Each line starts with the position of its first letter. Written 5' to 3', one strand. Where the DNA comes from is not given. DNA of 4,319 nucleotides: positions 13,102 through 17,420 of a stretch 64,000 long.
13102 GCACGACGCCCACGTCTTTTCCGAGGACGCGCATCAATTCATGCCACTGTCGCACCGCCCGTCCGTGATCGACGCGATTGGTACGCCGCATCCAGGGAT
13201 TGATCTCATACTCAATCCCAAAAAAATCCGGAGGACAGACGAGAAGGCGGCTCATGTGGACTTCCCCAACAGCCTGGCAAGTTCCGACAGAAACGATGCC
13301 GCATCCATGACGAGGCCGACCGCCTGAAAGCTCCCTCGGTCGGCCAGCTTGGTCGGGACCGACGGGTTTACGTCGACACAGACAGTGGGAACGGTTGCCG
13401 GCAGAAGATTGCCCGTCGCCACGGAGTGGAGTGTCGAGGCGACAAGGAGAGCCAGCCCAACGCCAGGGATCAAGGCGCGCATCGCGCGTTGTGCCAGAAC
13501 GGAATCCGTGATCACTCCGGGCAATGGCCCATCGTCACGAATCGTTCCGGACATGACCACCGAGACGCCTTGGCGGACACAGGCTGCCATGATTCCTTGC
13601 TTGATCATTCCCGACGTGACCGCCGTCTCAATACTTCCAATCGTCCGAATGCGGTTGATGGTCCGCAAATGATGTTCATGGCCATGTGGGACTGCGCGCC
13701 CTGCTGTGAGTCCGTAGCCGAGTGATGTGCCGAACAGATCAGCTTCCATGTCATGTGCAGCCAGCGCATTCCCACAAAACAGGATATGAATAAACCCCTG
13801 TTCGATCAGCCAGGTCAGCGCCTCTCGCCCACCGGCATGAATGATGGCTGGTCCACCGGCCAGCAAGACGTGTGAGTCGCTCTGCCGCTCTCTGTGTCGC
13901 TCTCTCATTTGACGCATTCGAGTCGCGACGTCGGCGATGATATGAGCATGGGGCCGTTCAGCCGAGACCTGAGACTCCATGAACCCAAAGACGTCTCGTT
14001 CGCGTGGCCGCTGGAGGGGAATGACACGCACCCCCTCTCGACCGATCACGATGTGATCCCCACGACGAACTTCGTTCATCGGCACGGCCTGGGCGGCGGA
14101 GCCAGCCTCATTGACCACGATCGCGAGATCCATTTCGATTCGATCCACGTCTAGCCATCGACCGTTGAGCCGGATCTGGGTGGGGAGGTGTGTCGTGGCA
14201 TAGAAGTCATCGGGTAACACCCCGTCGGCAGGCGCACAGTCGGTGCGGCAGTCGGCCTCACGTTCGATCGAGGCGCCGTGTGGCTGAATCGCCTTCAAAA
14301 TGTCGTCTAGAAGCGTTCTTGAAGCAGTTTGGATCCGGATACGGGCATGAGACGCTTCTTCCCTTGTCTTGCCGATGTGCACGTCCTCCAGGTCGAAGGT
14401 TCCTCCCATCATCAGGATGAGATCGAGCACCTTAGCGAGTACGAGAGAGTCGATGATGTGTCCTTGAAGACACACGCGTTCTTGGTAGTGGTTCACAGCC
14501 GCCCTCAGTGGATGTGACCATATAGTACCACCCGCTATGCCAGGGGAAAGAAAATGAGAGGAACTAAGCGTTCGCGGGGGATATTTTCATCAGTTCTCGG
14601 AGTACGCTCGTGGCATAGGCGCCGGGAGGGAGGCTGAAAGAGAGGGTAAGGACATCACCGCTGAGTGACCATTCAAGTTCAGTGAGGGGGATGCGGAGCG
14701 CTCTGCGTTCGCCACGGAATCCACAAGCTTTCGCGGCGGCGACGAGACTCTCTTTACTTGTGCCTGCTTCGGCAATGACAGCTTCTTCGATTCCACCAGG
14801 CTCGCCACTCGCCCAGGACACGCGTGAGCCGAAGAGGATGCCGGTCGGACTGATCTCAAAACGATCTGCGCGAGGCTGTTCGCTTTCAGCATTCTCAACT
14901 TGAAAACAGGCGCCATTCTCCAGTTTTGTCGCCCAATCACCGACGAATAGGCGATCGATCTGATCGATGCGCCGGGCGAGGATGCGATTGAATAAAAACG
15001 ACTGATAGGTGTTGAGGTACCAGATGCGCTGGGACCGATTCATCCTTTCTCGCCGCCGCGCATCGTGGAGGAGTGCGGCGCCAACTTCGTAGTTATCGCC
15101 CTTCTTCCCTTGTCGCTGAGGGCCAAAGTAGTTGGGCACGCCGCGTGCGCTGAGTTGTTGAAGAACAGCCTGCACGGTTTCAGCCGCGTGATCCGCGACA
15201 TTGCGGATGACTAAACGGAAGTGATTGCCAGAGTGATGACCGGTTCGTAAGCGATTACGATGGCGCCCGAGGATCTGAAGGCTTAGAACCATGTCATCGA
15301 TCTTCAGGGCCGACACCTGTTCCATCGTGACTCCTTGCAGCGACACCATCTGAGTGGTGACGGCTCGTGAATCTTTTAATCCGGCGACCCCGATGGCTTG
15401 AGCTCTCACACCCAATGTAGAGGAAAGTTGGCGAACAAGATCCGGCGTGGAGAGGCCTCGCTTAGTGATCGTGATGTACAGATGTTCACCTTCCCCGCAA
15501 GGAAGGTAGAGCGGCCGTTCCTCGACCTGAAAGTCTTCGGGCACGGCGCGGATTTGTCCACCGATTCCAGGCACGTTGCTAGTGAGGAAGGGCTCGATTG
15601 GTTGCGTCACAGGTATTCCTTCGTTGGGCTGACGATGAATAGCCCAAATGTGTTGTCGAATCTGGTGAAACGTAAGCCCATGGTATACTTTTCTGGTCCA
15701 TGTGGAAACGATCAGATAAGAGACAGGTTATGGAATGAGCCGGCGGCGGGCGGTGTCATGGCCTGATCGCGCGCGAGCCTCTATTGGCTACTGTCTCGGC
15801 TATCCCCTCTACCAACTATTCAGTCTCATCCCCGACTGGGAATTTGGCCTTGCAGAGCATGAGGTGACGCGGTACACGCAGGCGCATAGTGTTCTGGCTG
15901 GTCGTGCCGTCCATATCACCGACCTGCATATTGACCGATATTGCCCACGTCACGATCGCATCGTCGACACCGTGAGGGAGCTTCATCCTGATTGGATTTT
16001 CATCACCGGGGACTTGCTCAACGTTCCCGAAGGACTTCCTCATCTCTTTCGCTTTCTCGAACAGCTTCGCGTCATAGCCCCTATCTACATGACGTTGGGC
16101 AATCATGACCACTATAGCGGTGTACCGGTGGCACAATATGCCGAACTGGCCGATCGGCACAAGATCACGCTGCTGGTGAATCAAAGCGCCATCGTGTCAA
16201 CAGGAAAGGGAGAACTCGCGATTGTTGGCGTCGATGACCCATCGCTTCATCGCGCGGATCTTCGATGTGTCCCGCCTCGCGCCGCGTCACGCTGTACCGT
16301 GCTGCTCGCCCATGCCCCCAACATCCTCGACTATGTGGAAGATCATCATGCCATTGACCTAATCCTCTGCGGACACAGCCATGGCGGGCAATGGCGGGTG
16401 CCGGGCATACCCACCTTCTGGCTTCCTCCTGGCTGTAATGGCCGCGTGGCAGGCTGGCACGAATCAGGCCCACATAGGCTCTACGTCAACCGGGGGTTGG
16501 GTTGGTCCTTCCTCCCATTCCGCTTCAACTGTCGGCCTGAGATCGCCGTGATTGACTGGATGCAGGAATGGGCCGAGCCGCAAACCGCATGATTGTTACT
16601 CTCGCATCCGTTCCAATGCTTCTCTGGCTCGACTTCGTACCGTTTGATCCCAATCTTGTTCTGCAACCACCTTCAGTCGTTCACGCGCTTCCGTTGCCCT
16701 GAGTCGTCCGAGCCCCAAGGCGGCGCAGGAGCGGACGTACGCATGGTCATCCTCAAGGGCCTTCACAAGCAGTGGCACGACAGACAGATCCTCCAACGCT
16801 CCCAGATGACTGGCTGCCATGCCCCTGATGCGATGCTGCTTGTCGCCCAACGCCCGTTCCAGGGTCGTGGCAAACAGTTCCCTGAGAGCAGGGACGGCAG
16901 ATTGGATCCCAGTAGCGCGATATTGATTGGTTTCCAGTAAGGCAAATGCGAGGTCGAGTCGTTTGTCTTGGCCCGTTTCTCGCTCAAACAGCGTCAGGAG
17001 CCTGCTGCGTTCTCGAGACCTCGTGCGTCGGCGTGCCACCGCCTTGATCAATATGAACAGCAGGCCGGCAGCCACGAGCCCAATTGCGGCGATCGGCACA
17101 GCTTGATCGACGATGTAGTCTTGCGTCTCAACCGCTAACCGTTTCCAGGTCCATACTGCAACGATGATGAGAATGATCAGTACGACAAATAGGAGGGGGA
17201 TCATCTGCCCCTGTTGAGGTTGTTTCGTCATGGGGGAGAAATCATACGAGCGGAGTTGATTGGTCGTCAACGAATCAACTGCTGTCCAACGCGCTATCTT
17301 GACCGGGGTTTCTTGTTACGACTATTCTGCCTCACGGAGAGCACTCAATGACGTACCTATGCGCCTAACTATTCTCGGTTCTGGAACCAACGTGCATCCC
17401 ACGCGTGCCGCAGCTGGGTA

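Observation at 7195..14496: larC and larB cluster near the cyclodeaminase: candidate nickel-pincer-dependent arginine catabolic system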

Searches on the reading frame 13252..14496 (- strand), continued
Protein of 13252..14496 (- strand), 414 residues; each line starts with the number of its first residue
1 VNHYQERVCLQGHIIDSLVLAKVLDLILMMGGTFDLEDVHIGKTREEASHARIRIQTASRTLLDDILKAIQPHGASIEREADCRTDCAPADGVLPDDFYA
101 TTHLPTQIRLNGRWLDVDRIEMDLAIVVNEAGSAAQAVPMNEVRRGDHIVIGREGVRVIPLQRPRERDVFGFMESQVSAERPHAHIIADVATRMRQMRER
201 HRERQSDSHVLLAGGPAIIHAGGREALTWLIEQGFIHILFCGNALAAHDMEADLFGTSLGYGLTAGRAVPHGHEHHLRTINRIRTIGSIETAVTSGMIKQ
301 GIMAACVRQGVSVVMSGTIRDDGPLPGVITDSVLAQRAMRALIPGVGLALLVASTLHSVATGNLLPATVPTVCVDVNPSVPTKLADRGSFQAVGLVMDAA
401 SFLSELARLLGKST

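Call 22: find_encoding_contigs(protein=P0058, flank=10000, max_places=2)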
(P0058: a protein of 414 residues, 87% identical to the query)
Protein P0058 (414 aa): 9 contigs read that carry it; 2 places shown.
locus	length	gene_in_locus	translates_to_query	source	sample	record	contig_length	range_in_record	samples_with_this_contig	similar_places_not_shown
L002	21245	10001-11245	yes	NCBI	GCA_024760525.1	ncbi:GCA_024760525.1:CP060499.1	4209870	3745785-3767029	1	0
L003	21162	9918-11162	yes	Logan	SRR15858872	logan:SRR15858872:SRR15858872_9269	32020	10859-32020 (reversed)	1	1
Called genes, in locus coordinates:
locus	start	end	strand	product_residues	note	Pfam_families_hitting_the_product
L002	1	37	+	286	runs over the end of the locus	PF13369:Transglut_core2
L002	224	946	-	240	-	PF00753:Lactamase_B (weak), PF23023:Anti-Pycsar_Apyc1, PF12706:Lactamase_B_2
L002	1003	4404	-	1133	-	PF00536:SAM_1, PF07647:SAM_2, PF00211:Guanylate_cyc, PF07721:TPR_4 (faint), PF13191:AAA_16, PF13401:AAA_22, PF13424:TPR_12 (faint)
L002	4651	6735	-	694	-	PF00582:Usp, PF01636:APH (faint), PF03109:ABC1, PF27536:UbiB_helical (weak)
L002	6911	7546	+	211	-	PF03130:HEAT_PBS (faint), PF13513:HEAT_EZ (faint), PF02985:HEAT (faint), PF13646:HEAT_2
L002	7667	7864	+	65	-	-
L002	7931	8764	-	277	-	PF00149:Metallophos, PF12850:Metallophos_2 (weak)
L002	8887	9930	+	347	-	PF01142:TruD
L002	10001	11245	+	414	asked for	PF04455:Saccharop_dh_N, PF21571:ArgZ-like_C_1st, PF21570:ArgZ-like_C_2nd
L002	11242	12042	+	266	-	PF19420:DDAH_eukar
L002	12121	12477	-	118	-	-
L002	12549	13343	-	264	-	PF13505:OMP_b-brl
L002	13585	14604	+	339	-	PF01210:NAD_Gly3P_dh_N, PF02558:ApbA (weak), PF03446:NAD_binding_2 (weak), PF03807:F420_oxidored, PF07479:NAD_Gly3P_dh_C, PF20618:GPD_NAD_C_bact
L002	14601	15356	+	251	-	PF00731:AIRC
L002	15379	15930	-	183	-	-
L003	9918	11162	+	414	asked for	PF04455:Saccharop_dh_N, PF21571:ArgZ-like_C_1st, PF21570:ArgZ-like_C_2nd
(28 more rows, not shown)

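Call 23: find_encoding_contigs(protein=P0101, flank=10000, max_places=2)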
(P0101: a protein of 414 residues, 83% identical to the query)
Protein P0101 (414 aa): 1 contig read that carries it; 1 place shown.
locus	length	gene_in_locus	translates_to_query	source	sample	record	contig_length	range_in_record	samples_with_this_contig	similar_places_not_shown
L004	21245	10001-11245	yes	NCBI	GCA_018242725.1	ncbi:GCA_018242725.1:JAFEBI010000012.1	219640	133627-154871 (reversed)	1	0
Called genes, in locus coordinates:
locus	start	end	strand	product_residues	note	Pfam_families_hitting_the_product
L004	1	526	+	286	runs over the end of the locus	PF13369:Transglut_core2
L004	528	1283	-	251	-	PF23023:Anti-Pycsar_Apyc1, PF00753:Lactamase_B, PF12706:Lactamase_B_2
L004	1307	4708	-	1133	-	PF00536:SAM_1, PF07647:SAM_2, PF00211:Guanylate_cyc, PF13191:AAA_16, PF13401:AAA_22 (weak), PF13424:TPR_12 (faint), PF00515:TPR_1 (faint), PF17874:TPR_MalT (faint)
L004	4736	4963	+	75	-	-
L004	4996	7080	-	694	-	PF00582:Usp, PF01636:APH (faint), PF03109:ABC1, PF27536:UbiB_helical (weak)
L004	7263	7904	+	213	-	PF03130:HEAT_PBS (faint), PF02985:HEAT (faint), PF13513:HEAT_EZ (faint), PF13646:HEAT_2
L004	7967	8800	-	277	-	PF00149:Metallophos, PF12850:Metallophos_2 (faint)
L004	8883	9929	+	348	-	PF01142:TruD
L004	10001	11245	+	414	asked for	PF04455:Saccharop_dh_N, PF21571:ArgZ-like_C_1st, PF21570:ArgZ-like_C_2nd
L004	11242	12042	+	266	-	PF19420:DDAH_eukar (weak)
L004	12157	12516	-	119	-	-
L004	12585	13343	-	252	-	PF13505:OMP_b-brl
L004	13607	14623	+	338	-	PF01210:NAD_Gly3P_dh_N, PF02558:ApbA, PF03446:NAD_binding_2 (weak), PF07479:NAD_Gly3P_dh_C, PF20618:GPD_NAD_C_bact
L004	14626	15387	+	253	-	PF00731:AIRC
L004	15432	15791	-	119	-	-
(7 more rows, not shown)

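Call 36: search_protein_representatives(protein=window:13252-14496:-)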
Query: 414 residues. Proteins with E-value up to 0.001 (for the whole library): 2468; up to 1e-10: 1332; up to 1e-30: 289. The best 150 are listed.
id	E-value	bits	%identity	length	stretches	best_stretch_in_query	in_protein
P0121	1.2e-196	669.8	74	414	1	4-411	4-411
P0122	5.2e-117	407.6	49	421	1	4-410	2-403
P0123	1.4e-112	393.0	49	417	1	5-408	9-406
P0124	5.2e-112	391.1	48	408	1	6-410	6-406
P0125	4.2e-108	378.2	48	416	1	4-410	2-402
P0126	1.2e-106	373.4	36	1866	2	79-412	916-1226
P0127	4.4e-106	371.6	45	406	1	6-410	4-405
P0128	2.1e-105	369.3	48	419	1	6-408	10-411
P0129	2.2e-104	366.0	46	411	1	6-410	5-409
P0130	4.5e-99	348.5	41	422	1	9-412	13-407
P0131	2.6e-98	346.0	44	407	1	7-408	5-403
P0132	2.8e-97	342.6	46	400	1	5-410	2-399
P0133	8.1e-96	337.8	52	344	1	76-410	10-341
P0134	1.7e-95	336.8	44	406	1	5-407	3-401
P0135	1.7e-95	336.7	41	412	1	4-410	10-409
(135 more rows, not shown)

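Call 44: find_related_loci(query=A2, collection=genome_contigs, flank=10000)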
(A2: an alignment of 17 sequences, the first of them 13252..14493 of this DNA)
Query A2 (413 aa) in genome_contigs; peptide patterns used: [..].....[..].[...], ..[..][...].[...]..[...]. (x = any residue, [..] = any of these).
600 stretches matched a pattern (row limit reached: there are more); 598 encode a relative of the query (tblastn E <= 1e-3); the best 80 are kept; 80 distinct loci.
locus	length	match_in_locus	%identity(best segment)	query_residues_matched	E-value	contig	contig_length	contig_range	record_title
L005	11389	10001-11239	83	1-413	0e+0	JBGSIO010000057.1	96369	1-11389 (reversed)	MAG: Nitrospira sp. isolate JTS-AC133 k141_2982191, whole genome shotgun sequence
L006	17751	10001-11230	82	3-412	0e+0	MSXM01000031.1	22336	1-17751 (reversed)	MAG: Nitrospira sp. ST-bin4 1198, whole genome shotgun sequence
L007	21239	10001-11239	80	1-413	0e+0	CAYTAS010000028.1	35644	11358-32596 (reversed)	MAG TPA_asm: uncultured Nitrospira sp. isolate SRP072547_co1_296 genome assembly, contig: NODE_1364_length_35644_cov_15.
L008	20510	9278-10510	79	1-411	0e+0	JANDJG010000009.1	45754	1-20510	MAG: Nitrospira sp. isolate JZ-4_Bin198 NODE_2037_length_45754_cov_25.420869, whole genome shotgun sequence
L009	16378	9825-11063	80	1-413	0e+0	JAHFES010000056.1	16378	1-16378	MAG: Nitrospiraceae bacterium isolate nzgw274 NODE_1174_length_16379_cov_51.680711, whole genome shotgun sequence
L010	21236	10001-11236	76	1-411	0e+0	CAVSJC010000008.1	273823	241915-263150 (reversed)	MAG: uncultured Nitrospiraceae bacterium isolate MFD02360.bin.2.39 genome assembly, contig: contig_23841, whole genome s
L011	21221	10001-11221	76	4-410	0e+0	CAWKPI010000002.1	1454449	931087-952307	MAG: uncultured Nitrospiraceae bacterium isolate MFD03899.bin.2.136 genome assembly, contig: contig_23858, whole genome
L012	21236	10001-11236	75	1-412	0e+0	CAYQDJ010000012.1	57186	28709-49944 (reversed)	MAG TPA_asm: uncultured Nitrospira sp. isolate SRP217488_co1_207 genome assembly, contig: NODE_180_length_57186_cov_5.12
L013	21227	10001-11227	75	2-410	0e+0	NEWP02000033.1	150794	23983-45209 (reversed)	MAG: Nitrospira sp. CG24E Nitrospira_sp_RSF136_CG24_E_33, whole genome shotgun sequence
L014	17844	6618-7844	75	2-410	0e+0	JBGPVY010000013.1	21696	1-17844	MAG: Nitrospiraceae bacterium isolate OBJ1_062018_090_77 k141_1098950_length_21696_cov_22.1640, whole genome shotgun seq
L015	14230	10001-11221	76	4-410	0e+0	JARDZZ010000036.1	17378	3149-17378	MAG: Nitrospira sp. isolate C_No_T0_bin.34 scaffold_728, whole genome shotgun sequence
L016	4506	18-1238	74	4-410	0e+0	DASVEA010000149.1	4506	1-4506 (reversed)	MAG TPA_asm: Nitrospiraceae bacterium isolate SMAG_U2048 k141_779165, whole genome shotgun sequence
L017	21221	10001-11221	73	4-410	0e+0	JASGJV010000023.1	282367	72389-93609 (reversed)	MAG: Nitrospira sp. isolate 5N512 JMF-2111-06-0005.ont.bin.512_22, whole genome shotgun sequence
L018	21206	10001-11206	74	4-410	0e+0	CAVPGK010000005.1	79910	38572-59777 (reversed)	MAG: Nitrospirota bacterium isolate MFD10007.bin.2.128 genome assembly, contig: contig_110053, whole genome shotgun sequ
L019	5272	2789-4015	76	2-410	0e+0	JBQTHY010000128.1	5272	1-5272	MAG: Nitrospiraceae bacterium isolate SAR15 c_000000419267, whole genome shotgun sequence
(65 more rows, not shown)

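Call 69: search_dna_similar(query=window:13252-14496:-, collection=plasmids, mode=protein, max_rows=25)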
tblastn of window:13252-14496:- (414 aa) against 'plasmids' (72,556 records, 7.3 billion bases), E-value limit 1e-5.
Records with a match: 1; places in all: 1; records where one place covers at least 80% of the query: 0.
Best place of each record, by identity: <60% 1.
By first word of the organism name: Acetoanaerobium 1.
By predicted mobility (MOB-suite, as given by PLSDB): non-mobilizable 1.
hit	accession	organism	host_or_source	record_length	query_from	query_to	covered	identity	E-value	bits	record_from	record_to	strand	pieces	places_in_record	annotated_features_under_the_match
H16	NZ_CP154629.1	Acetoanaerobium noterae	cell culture,Sludge of a digestion ...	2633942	82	412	80%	30.0%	6e-45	174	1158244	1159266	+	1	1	none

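Call 70: get_annotated_region(hit=H16, flank=12000)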
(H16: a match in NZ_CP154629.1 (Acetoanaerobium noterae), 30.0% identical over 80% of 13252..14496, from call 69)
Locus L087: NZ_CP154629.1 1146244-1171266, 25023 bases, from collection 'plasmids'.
description: Acetoanaerobium noterae strain DSL2 plasmid pTPELB2, complete sequence
organism: Acetoanaerobium noterae (NCBI taxid 745369)
taxonomy: Bacteria; Bacillota; Clostridia; Peptostreptococcales; Filifactoraceae; Acetoanaerobium; Acetoanaerobium noterae
host: -; source: cell culture,Sludge of a digestion tower of a wastewater treatment plant; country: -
typing (MOB-suite, as given by PLSDB): non-mobilizable
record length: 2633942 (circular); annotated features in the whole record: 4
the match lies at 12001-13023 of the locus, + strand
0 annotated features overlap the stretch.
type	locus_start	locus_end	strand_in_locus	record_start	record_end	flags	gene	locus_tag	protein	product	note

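Call 71: predict_structure(alignment_id=A2)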
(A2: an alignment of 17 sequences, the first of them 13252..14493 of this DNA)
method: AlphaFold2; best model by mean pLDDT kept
length: 413 residues; sequences in the alignment: 17
mean_pLDDT: 86.4   pTM: 0.77
mean pLDDT of the five models: 86.4, 85.0, 84.8, 84.7, 83.2
residues with pLDDT >= 90: 229; 70-90: 137; 50-70: 29; < 50: 18
segments of 3 or more residues with pLDDT < 50: 162-179
pLDDT, mean of each block of 10 residues (from residue 1): 83 75 93 89 72 92 89 75 94 91 88 91 90 91 95 80 45 47 89 97 95 92 96 97 93 91 80 89 95 97 98 79 84 93 94 81 88 85 67 89 96 76
secondary structure, 60 per line:
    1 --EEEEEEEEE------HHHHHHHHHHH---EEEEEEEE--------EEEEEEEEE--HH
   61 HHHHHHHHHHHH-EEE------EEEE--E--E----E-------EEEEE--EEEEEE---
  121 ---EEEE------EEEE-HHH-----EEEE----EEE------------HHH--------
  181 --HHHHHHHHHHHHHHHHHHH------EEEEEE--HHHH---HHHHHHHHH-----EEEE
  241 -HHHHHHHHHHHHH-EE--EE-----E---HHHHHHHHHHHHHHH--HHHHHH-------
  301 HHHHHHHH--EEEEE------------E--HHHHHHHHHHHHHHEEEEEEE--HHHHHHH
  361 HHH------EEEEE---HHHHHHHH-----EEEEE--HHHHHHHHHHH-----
elements in order: E3-11 H18-28 E32-39 E48-56 H59-72 E74-76 E83-86 E105-109 E112-117 E124-127 E134-137 E147-150 E155-157 H183-201 E208-213 H216-219 H223-231 E237-240 H242-254 H271-285 H288-293 H301-308 E311-315 H331-344 E345-351 H354-363 E370-374 H378-385 E391-395 H398-408

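Call 76: fold_search(model_id=the predicted structure, library=pdb)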
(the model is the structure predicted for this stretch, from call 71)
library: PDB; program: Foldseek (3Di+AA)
matches with E <= 10: 1723; with E <= 0.001: 114
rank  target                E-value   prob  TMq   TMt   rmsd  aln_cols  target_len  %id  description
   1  6lrf_B                2.7e-46  1.00  0.78  0.49   6.4       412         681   37  Crystal structure of unliganded AgrE (released 2020-04-01)
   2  6lrg_B                7.6e-45  1.00  0.78  0.49   6.7       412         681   37  Crystal Structure of the Ternary Complex of AgrE with Ornithine and NAD+ (released 2020-04-01)
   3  6lrf_A                1.3e-44  1.00  0.77  0.49   5.8       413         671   36  Crystal structure of unliganded AgrE (released 2020-04-01)
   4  6lrh_A                1.4e-44  1.00  0.78  0.49   5.4       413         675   36  Crystal Structure of the Binary Complex of AgrE C264A mutant with L-arginine (released 2020-04-01)
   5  6lrg_A                4.4e-44  1.00  0.78  0.49   5.7       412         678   36  Crystal Structure of the Ternary Complex of AgrE with Ornithine and NAD+ (released 2020-04-01)
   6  6juy_A                2.4e-43  1.00  0.50  0.33  18.8       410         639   35  Crystal Structure of ArgZ, apo structure, an Arginine Dihydrolase from the Ornithine-Ammonia Cycle in Cyanobacteria (released 2020-01-15)
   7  6lrh_B                9.4e-43  1.00  0.75  0.48   6.8       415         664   36  Crystal Structure of the Binary Complex of AgrE C264A mutant with L-arginine (released 2020-04-01)
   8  6juy_B                1.1e-42  1.00  0.49  0.32  18.5       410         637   35  Crystal Structure of ArgZ, apo structure, an Arginine Dihydrolase from the Ornithine-Ammonia Cycle in Cyanobacteria (released 2020-01-15)
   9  6juy_C                4.5e-41  1.00  0.49  0.31  18.5       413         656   34  Crystal Structure of ArgZ, apo structure, an Arginine Dihydrolase from the Ornithine-Ammonia Cycle in Cyanobacteria (released 2020-01-15)
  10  6juy_D                1.1e-40  1.00  0.48  0.32  18.8       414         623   33  Crystal Structure of ArgZ, apo structure, an Arginine Dihydrolase from the Ornithine-Ammonia Cycle in Cyanobacteria (released 2020-01-15)
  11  3c2q_B                7.2e-40  1.00  0.54  0.66  19.7       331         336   43  Crystal structure of conserved putative LOR/SDH protein from Methanococcus maripaludis S2 (released 2008-02-05)
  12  3c2q_A                5.6e-39  1.00  0.54  0.68  19.2       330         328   42  Crystal structure of conserved putative LOR/SDH protein from Methanococcus maripaludis S2 (released 2008-02-05)
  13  7cmc_A                9.1e-08  1.00  0.42  0.54   8.5       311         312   14  CRYSTAL STRUCTURE OF DEOXYHYPUSINE SYNTHASE FROM PYROCOCCUS HORIKOSHII (released 2020-09-02)
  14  7cmc_C                1.6e-07  1.00  0.42  0.55   9.0       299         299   13  CRYSTAL STRUCTURE OF DEOXYHYPUSINE SYNTHASE FROM PYROCOCCUS HORIKOSHII (released 2020-09-02)
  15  8a0g_A                3.1e-07  1.00  0.40  0.48   9.7       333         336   13  Human deoxyhypusine synthase with trapped transition state (released 2023-04-05)
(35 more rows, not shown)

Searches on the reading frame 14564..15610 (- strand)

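Call 3: search_protein_families(library=ncbifam, proteins=[window:14564-15610:-])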
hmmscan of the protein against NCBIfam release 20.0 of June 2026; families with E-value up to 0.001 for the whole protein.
window:14564-15610:- (348 aa): 7 families
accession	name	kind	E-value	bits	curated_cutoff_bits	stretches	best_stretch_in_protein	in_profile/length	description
NF002153.0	PRK00984.1-2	equivalog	1.8e-80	270.1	413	1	17-346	18-344/353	tRNA pseudouridine(13) synthase TruD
NF002154.0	PRK00984.1-3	equivalog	1.9e-63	214.5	469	2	21-216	22-213/368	tRNA pseudouridine(13) synthase TruD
NF002155.0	PRK00984.1-4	equivalog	9.8e-61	205.6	445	1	13-344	13-340/349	tRNA pseudouridine(13) synthase TruD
TIGR00094.1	tRNA_TruD_broad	equivalog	1.9e-57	195.5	172.2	2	9-184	11-189/413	tRNA pseudouridine(13) synthase TruD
NF002158.0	PRK00984.2-3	equivalog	3.5e-42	145.1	654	2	10-185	17-206/449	tRNA pseudouridine(13) synthase TruD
NF002160.0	PRK00984.2-5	equivalog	8.4e-28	97.5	428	1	19-173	4-152/395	tRNA pseudouridine(13) synthase TruD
NF002156.0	PRK00984.2-1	equivalog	1.2e-18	67.3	583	1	20-169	3-147/389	tRNA pseudouridine(13) synthase TruD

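Call 4: search_protein_families(library=pfam, proteins=[window:14564-15610:-])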
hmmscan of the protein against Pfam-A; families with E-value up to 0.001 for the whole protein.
window:14564-15610:- (348 aa): 1 family
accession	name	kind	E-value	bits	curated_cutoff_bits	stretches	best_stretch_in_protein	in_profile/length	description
PF01142.23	TruD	-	4e-87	293.2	27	2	9-183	7-187/412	tRNA pseudouridine synthase D (TruD)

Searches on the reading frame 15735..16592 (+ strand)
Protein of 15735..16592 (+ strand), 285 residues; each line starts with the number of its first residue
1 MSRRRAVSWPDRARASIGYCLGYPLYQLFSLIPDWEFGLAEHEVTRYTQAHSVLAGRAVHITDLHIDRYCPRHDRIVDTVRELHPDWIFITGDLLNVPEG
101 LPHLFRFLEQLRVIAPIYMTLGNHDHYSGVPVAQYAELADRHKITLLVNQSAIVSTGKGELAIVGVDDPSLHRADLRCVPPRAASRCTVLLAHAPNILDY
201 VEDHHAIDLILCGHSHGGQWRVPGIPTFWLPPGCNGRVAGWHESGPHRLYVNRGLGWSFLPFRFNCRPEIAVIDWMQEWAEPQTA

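Call 14: search_protein_families(library=ncbifam, proteins=[window:15735-16592:+], max_evalue=0.00001)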
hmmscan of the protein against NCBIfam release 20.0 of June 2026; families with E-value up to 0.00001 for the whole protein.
window:15735-16592:+ (285 aa): 2 families
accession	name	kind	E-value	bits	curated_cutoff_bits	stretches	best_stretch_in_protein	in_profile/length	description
NF008460.0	PRK11340.1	equivalog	2.4e-35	122.3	188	1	34-274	31-269/271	phosphodiesterase YaeI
NF033458.1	lipid_A_LpxG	equivalog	2.1e-21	76.6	350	2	139-276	178-319/321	UDP-2,3-diacylglucosamine diphosphatase LpxG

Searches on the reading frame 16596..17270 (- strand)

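Call 14: search_protein_families(library=ncbifam, proteins=[window:16596-17270:-], max_evalue=0.00001)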
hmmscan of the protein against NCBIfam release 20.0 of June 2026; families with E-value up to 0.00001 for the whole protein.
window:16596-17270:- (224 aa): 3 families
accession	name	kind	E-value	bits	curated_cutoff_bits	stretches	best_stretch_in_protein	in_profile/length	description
NF010374.0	PRK13800.1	equivalog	9.5e-09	34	1196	1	130-220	806-896/898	fumarate reductase/succinate dehydrogenase flavoprotein subunit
NF045915.1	PhycobilmeDegNblB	equivalog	7.4e-08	32.2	300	1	135-215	133-212/214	phycobilisome degradation protein NblB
NF058502.1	phyc_lyase_CpcE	equivalog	3.7e-07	29.9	330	1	145-218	55-128/260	C-phycocyanin alpha-cysteine-84 phycocyanobilin lyase subunit CpcE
